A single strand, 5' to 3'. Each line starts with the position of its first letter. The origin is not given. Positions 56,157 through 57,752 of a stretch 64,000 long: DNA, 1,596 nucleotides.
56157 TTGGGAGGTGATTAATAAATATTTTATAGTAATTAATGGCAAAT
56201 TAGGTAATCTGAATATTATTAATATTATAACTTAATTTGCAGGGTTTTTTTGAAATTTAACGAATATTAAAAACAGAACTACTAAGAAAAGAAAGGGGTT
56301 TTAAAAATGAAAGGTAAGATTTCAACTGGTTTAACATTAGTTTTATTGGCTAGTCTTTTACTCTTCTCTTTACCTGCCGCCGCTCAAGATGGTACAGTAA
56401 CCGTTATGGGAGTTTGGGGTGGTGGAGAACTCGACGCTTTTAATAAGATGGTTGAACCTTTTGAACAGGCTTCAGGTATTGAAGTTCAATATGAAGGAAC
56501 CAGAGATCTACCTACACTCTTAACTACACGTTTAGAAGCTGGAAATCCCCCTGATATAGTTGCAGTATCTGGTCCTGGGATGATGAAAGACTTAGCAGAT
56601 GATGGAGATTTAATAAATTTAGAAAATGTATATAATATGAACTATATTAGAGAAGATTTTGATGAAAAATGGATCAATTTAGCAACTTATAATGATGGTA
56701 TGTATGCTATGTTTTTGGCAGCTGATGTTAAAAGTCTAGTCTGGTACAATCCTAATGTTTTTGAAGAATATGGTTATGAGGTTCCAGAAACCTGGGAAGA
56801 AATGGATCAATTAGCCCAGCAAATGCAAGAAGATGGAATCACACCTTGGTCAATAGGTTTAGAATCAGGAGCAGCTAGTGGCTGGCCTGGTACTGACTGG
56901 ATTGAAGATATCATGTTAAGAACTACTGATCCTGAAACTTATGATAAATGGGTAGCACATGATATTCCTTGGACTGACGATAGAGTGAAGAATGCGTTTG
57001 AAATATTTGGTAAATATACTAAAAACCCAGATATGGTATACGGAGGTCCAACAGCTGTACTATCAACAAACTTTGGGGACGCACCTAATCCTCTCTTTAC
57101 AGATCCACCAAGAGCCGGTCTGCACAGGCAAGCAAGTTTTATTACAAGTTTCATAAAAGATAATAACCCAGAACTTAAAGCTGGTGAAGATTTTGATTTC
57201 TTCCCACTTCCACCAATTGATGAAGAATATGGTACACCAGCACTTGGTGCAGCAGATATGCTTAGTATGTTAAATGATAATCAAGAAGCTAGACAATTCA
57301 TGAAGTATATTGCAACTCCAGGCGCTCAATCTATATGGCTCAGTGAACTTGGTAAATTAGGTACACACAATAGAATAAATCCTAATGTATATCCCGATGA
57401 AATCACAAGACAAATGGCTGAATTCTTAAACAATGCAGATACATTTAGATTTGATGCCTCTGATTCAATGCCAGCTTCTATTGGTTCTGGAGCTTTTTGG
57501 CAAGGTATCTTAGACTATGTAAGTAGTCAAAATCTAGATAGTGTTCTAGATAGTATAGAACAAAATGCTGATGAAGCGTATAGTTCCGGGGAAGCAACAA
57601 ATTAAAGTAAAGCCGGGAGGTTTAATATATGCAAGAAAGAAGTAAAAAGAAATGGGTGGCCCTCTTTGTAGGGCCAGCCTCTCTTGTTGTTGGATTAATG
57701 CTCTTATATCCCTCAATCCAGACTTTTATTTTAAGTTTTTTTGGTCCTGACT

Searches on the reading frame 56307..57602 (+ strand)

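Call 50: search_protein_families(library=pfam, proteins=[window:56307-57602:+], max_evalue=0.00001)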
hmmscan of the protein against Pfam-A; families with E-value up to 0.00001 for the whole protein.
window:56307-57602:+ (432 aa): 3 families
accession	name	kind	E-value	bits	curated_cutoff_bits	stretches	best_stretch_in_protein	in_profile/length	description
PF01547.30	SBP_bac_1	-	5.3e-25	89.5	26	1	42-341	5-306/307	Bacterial extracellular solute-binding protein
PF13416.11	SBP_bac_8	-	9.1e-18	65.5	27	1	47-349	1-257/279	Bacterial extracellular solute-binding protein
PF13531.11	SBP_bac_11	-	3.7e-07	30.6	25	0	43-101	11-67/227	Bacterial extracellular solute-binding protein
